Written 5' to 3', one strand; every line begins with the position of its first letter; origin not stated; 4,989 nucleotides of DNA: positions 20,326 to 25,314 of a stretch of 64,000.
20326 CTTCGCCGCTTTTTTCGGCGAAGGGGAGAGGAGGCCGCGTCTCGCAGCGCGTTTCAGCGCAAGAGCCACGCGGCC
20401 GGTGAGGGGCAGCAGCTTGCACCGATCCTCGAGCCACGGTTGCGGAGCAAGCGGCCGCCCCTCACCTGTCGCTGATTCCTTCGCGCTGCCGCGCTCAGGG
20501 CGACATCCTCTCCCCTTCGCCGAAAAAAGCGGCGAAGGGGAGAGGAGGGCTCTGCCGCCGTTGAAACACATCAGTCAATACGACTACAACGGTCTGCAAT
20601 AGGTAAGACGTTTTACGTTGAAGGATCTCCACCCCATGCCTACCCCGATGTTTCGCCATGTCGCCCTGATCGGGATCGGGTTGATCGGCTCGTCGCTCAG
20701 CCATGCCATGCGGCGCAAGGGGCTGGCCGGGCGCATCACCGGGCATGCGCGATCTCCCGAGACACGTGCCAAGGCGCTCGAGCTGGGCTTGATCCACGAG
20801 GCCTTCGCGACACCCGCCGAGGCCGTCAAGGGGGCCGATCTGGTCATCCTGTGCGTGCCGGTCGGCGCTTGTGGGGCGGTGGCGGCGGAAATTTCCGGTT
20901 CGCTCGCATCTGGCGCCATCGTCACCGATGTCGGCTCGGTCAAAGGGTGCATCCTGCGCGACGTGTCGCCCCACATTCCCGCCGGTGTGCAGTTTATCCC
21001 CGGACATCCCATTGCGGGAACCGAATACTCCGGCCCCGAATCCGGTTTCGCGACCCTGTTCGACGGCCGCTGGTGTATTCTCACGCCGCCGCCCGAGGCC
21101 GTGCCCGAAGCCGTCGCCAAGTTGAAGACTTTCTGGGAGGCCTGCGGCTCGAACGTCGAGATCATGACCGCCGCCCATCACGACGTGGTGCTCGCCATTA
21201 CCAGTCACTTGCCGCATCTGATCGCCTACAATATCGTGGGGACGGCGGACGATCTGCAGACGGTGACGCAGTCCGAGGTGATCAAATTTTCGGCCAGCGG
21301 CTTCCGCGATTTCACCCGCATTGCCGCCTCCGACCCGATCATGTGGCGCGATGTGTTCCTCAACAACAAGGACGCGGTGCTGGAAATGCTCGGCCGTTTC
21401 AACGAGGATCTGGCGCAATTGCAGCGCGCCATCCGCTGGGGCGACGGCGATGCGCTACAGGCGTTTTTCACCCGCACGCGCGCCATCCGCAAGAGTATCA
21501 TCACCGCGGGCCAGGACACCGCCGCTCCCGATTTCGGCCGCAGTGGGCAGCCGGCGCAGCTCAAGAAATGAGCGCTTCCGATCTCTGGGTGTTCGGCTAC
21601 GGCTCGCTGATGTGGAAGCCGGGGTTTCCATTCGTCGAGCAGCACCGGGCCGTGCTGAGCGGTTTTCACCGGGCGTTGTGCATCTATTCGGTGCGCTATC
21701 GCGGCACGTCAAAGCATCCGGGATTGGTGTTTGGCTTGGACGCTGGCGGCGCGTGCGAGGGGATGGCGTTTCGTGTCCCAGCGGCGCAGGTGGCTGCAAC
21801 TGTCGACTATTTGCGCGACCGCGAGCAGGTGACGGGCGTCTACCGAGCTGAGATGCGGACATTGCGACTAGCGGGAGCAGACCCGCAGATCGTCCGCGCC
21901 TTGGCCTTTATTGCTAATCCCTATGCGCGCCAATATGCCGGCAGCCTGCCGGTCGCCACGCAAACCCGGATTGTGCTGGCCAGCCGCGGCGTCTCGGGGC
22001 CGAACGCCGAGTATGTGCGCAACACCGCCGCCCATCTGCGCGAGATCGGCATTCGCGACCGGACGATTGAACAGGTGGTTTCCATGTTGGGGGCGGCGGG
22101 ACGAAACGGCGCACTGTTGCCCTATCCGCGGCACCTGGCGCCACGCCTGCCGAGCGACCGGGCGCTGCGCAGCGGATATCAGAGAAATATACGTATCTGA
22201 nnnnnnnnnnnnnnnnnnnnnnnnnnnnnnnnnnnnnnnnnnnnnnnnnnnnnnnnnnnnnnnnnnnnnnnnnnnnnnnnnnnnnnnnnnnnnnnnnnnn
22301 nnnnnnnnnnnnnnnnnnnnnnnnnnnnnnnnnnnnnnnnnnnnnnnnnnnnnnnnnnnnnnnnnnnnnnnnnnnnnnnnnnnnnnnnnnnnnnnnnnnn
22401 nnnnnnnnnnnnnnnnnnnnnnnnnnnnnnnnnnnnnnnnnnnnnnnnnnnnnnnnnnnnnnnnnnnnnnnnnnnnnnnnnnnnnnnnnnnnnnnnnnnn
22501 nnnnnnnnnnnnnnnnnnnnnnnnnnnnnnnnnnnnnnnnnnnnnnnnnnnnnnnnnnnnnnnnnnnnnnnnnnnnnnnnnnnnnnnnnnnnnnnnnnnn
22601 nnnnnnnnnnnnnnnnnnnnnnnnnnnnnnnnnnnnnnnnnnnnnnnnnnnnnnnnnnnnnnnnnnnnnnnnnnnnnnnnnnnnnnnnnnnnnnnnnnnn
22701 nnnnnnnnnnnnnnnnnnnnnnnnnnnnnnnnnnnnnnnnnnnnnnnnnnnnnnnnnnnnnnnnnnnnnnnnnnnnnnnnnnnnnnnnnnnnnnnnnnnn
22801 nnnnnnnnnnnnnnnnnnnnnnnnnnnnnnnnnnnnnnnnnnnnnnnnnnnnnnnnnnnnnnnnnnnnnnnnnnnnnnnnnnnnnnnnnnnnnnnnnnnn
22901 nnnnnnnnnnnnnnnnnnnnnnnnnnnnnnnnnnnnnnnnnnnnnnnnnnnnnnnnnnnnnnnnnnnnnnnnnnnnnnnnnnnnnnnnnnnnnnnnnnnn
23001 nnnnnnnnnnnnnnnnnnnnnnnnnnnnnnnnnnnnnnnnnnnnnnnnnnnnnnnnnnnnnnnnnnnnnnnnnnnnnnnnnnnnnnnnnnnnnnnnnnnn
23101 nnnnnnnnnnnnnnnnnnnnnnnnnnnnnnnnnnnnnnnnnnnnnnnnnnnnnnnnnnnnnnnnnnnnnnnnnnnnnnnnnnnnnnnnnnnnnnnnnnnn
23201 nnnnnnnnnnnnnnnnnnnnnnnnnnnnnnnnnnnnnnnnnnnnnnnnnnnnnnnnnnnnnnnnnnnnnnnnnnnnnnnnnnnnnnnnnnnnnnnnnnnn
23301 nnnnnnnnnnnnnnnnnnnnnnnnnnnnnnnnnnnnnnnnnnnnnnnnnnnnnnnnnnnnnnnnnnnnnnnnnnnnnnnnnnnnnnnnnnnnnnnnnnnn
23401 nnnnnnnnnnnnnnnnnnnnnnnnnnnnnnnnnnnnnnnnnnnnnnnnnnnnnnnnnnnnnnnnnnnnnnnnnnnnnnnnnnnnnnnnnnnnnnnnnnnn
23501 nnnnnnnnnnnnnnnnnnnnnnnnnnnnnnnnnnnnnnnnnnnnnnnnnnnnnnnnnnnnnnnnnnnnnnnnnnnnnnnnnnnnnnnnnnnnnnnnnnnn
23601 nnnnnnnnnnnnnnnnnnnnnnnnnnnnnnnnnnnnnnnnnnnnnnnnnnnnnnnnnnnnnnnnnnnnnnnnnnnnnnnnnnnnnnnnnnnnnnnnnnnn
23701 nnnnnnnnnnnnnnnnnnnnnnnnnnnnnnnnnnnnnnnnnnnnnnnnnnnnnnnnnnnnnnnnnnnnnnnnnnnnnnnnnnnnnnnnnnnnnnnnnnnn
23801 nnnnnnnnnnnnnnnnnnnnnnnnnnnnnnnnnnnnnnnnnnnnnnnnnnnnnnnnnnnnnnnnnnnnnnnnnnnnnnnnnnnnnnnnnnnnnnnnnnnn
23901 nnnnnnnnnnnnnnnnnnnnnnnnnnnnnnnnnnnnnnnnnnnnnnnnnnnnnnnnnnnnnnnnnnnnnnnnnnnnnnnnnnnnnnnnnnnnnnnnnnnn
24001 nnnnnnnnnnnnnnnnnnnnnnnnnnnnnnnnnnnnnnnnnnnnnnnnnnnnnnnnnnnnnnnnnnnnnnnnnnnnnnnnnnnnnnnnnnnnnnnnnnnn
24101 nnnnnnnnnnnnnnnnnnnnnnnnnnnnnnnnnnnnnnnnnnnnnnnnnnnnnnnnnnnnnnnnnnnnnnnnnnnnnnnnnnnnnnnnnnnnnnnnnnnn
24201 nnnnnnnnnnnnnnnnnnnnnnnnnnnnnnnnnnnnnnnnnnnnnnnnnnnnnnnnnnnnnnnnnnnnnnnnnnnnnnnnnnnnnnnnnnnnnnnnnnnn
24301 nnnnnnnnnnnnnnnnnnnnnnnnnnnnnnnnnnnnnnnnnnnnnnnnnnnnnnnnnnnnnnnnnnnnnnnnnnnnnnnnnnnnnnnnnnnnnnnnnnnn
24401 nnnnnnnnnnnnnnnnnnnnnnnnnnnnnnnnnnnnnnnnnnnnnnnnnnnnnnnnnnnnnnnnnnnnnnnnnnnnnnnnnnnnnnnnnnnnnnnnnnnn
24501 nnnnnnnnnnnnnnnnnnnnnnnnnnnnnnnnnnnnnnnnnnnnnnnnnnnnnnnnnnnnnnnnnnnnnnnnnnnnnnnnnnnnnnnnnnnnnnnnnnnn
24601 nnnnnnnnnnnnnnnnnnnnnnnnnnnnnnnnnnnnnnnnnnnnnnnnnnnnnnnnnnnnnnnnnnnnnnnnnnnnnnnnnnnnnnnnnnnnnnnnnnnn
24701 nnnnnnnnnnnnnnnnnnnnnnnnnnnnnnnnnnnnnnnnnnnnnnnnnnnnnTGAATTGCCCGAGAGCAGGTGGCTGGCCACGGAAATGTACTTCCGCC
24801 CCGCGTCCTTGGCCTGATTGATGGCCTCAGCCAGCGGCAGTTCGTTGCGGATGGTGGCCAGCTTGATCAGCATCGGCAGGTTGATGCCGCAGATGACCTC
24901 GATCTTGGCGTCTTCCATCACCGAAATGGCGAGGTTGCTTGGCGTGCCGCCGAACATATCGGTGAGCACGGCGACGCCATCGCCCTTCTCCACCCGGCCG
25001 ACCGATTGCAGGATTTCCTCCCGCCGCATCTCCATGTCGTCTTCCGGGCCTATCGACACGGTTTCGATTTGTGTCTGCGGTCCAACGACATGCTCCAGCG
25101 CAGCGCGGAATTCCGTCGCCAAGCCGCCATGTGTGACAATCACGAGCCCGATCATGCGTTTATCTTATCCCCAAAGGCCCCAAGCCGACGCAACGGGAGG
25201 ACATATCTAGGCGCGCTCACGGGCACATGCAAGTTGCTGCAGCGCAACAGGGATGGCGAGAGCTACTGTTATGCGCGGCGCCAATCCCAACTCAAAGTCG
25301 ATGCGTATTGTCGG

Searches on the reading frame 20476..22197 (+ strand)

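Call 17: search_protein_families(library=pfam, proteins=[window:20476-22197:+], max_evalue=0.01)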
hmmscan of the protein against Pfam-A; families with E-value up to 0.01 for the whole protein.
window:20476-22197:+ (574 aa): 2 families
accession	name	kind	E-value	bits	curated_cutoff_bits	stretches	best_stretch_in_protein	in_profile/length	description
PF04752.17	ChaC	-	7.1e-44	150.4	21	1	370-537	1-172/176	ChaC-like protein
PF06094.17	GGACT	-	0.0011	20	22.8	1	372-483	1-105/120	Gamma-glutamyl cyclotransferase, AIG2-like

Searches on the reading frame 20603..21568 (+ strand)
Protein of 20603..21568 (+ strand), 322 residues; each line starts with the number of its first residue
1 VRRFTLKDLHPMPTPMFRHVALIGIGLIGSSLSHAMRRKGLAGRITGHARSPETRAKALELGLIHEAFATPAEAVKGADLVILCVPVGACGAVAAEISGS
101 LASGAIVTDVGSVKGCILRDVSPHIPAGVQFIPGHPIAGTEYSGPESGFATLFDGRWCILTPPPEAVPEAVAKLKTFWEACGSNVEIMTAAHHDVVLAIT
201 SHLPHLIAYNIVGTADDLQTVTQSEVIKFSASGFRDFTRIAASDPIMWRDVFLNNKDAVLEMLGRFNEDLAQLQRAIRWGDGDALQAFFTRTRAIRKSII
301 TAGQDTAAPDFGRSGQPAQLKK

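Call 17: search_protein_families(library=pfam, proteins=[window:20603-21568:+], max_evalue=0.01)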
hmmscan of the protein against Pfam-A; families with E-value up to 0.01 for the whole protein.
window:20603-21568:+ (322 aa): 5 families
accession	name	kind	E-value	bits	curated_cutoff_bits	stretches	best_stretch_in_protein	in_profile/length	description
PF02153.23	PDH_N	-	1.3e-39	135.6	26.5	1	34-185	3-152/154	Prephenate dehydrogenase, nucleotide-binding domain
PF20463.3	PDH_C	-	2e-28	99.1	22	1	190-289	2-100/102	Prephenate dehydrogenase, dimerization domain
PF03807.23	F420_oxidored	-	1.9e-10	41.7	21.6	1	20-110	2-91/94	NADP oxidoreductase coenzyme F420-dependent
PF03446.21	NAD_binding_2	-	1.2e-08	35.6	21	1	20-121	2-103/161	NAD binding domain of 6-phosphogluconate dehydrogenase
PF07991.19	KARI_N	-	0.0011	19.1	20.6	1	18-107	5-91/165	Acetohydroxy acid isomeroreductase, NADPH-binding domain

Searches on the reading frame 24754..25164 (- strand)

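Call 18: search_protein_families(library=pfam, proteins=[window:24754-25164:-], max_evalue=0.01)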
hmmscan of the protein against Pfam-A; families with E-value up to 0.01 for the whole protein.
window:24754-25164:- (137 aa): 1 family
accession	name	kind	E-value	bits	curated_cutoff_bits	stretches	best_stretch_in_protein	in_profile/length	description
PF03610.21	EIIA-man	-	5.9e-29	101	21.4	1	6-118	1-115/116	PTS system fructose IIA component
